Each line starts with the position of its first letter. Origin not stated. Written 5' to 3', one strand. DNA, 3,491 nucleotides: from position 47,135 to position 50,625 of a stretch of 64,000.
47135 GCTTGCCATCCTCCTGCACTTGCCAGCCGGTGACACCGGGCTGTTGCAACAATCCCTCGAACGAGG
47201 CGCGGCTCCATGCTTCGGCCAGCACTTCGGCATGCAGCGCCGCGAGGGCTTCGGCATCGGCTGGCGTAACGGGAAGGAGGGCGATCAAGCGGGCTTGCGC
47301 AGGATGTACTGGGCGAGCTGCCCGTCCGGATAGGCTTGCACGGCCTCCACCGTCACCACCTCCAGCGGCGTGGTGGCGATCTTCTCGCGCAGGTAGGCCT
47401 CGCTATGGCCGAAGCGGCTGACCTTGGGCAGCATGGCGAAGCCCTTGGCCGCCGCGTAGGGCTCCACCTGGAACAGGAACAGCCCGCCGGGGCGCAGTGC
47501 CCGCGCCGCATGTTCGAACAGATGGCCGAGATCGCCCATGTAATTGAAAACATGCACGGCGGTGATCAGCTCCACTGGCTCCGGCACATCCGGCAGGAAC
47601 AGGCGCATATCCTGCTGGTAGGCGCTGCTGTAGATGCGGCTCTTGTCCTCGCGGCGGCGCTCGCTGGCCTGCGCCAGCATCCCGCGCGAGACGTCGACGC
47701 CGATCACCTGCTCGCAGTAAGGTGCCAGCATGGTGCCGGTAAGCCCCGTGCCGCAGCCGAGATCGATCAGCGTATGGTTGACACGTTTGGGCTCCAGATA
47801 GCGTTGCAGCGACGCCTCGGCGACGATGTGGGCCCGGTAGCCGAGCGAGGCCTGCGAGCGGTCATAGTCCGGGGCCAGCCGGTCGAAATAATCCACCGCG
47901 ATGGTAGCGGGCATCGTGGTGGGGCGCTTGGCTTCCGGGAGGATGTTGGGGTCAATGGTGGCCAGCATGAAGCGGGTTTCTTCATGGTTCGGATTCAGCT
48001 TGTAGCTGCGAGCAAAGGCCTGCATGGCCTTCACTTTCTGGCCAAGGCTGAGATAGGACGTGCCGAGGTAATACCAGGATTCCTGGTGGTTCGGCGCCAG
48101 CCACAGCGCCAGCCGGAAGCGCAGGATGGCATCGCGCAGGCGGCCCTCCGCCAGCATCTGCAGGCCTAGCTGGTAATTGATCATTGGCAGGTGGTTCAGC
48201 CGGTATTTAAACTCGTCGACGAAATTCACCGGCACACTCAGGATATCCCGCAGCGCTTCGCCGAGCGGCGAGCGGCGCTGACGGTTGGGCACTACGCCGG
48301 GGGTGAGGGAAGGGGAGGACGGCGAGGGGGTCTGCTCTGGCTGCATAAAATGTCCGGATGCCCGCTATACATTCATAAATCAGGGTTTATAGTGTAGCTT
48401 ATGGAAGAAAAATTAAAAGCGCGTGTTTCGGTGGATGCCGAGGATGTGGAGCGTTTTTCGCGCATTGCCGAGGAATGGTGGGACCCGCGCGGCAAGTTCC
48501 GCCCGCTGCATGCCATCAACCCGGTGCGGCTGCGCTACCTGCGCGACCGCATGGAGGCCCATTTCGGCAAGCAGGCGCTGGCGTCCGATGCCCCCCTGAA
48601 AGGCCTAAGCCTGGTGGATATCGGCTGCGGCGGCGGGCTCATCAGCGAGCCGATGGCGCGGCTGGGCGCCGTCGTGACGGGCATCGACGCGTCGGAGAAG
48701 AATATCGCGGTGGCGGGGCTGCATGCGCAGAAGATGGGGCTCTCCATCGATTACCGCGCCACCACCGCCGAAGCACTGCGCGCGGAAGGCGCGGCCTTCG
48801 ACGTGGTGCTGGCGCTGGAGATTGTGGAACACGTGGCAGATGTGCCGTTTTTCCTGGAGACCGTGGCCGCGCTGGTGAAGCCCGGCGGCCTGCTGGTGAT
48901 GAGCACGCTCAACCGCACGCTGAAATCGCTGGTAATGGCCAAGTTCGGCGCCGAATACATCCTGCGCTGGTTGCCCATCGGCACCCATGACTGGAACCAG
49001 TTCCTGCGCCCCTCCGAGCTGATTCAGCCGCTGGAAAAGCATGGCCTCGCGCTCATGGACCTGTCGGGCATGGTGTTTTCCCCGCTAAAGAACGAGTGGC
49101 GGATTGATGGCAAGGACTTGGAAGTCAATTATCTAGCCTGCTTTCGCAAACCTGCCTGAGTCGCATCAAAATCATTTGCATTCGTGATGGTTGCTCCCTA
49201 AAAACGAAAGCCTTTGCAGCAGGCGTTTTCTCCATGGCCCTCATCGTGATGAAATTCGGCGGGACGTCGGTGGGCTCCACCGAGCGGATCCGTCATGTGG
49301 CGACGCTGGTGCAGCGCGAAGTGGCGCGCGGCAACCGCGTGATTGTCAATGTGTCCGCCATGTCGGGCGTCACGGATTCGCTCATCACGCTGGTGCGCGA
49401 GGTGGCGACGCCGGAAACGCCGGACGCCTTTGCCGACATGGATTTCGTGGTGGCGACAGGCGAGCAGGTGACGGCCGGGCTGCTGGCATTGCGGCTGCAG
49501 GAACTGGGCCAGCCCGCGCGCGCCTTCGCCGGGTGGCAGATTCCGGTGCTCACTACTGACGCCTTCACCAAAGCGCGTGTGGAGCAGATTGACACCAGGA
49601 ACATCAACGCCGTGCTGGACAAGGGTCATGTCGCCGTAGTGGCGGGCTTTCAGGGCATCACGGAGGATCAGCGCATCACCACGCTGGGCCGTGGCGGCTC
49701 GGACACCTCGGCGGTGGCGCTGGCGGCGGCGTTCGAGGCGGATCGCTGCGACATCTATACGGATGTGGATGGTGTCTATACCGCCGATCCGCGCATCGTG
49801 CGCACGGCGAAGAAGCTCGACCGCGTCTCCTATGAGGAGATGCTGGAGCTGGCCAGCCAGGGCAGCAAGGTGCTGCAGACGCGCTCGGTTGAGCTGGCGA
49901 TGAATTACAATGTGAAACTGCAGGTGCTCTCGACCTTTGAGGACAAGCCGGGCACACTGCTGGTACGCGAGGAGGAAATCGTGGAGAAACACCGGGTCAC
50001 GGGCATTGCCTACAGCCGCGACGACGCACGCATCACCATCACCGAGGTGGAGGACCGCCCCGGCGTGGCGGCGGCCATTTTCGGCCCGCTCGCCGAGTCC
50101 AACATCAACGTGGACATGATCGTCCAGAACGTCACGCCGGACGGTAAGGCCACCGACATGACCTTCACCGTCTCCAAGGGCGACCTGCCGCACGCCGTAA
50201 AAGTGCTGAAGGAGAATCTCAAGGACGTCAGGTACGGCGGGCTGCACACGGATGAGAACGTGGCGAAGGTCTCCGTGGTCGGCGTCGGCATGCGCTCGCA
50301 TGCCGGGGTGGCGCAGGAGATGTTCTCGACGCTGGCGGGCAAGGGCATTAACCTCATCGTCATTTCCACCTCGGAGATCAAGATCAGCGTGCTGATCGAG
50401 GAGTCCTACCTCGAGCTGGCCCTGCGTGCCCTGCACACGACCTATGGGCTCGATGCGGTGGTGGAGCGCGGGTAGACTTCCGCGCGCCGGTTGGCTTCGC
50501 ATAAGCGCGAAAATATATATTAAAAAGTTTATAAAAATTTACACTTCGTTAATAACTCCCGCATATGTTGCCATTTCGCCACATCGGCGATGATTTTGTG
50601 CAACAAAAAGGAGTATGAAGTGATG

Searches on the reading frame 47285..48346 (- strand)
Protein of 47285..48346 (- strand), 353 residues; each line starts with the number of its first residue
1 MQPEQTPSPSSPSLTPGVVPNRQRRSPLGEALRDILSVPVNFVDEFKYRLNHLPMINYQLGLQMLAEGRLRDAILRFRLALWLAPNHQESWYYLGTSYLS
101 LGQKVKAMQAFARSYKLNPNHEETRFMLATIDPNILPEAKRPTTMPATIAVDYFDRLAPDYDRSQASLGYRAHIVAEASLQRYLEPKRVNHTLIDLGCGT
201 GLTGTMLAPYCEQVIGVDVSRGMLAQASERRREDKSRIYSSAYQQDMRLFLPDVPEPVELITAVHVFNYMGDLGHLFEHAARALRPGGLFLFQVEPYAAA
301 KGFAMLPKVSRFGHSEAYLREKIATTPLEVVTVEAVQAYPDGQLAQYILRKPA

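Call 29: search_protein_families(library=pfam, proteins=[window:47285-48346:-], max_evalue=0.0001)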
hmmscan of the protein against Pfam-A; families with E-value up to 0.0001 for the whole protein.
window:47285-48346:- (353 aa): 13 families
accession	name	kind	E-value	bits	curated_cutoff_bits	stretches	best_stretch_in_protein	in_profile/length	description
PF08241.18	Methyltransf_11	-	4.3e-15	56.6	21.2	1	195-292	2-95/95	Methyltransferase domain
PF13649.12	Methyltransf_25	-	5.5e-15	56.3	27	1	194-288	2-97/97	Methyltransferase domain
PF08242.18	Methyltransf_12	-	1.2e-14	55.2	30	1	194-290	1-98/98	Methyltransferase domain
PF13489.12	Methyltransf_23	-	1.1e-12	48.5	27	1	177-294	10-118/164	Methyltransferase domain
PF13847.12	Methyltransf_31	-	2.1e-11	44.1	27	1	190-293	4-110/145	Methyltransferase domain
PF07719.23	TPR_2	-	7.5e-09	35.5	27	1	89-121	2-34/34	Tetratricopeptide repeat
PF23914.1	TPR_CcmH_CycH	-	8.7e-09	35.8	42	1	66-129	28-91/158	Cytochrome c-type biogenesis protein H TPR domain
PF13428.12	TPR_14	-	5.6e-07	30.1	23.5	0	89-130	2-43/44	Tetratricopeptide repeat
PF00515.34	TPR_1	-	2.9e-06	27.3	27.8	1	89-121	2-34/34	Tetratricopeptide repeat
PF01209.24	Ubie_methyltran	-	3e-06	27.2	20.1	1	152-291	11-150/233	ubiE/COQ5 methyltransferase family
PF12895.13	ANAPC3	-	6.1e-06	26.9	27.2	1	68-129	3-63/82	Anaphase-promoting complex, cyclosome, subunit 3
PF13431.12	TPR_17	-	7e-06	26.4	24.4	0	83-109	8-34/34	Tetratricopeptide repeat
PF05891.18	Methyltransf_PK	-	9.2e-06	25.8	27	1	184-341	50-207/218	AdoMet dependent proline di-methyltransferase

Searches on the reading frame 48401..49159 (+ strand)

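Call 30: search_protein_families(library=pfam, proteins=[window:48401-49159:+], max_evalue=0.0001)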
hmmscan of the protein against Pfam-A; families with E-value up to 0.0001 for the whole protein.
window:48401-49159:+ (252 aa): 8 families
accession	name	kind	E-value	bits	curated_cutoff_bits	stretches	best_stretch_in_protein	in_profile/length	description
PF13489.12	Methyltransf_23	-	2e-20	73.6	27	1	61-218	16-161/164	Methyltransferase domain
PF08241.18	Methyltransf_11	-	2.2e-20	73.5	21.2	1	72-167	1-95/95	Methyltransferase domain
PF13649.12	Methyltransf_25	-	1.3e-16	61.4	27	1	72-163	2-97/97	Methyltransferase domain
PF13847.12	Methyltransf_31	-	4.5e-15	56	27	1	67-181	3-125/145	Methyltransferase domain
PF08242.18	Methyltransf_12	-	5.3e-14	53.2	30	1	72-165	1-98/98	Methyltransferase domain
PF02353.26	CMAS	-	9.5e-09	35.4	27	1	67-179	62-176/273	Mycolic acid cyclopropane synthetase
PF06325.19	PrmA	-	2.2e-06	27.8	22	1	68-181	162-272/296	Ribosomal protein L11 methyltransferase (PrmA)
PF01209.24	Ubie_methyltran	-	6.5e-06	26.1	20.1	1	62-175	42-159/233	ubiE/COQ5 methyltransferase family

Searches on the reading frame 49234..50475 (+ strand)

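Call 30: search_protein_families(library=pfam, proteins=[window:49234-50475:+], max_evalue=0.0001)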
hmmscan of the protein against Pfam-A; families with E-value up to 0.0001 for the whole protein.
window:49234-50475:+ (413 aa): 5 families
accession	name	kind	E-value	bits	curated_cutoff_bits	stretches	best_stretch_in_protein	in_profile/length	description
PF00696.33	AA_kinase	-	1.5e-50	172.5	24.9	1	3-232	2-233/234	Amino acid kinase family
PF22468.2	ACT_9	-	3.3e-35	120.1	27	2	346-403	1-60/61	ACT domain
PF13840.12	ACT_7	-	2.3e-21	75.9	27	1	340-401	3-64/65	ACT domain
PF01842.31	ACT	-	9.6e-21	73.7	27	1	269-327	4-63/66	ACT domain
PF22629.2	ACT_AHAS_ss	-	1.8e-05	25.2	27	0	272-327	5-61/67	AHAS small subunit-like ACT domain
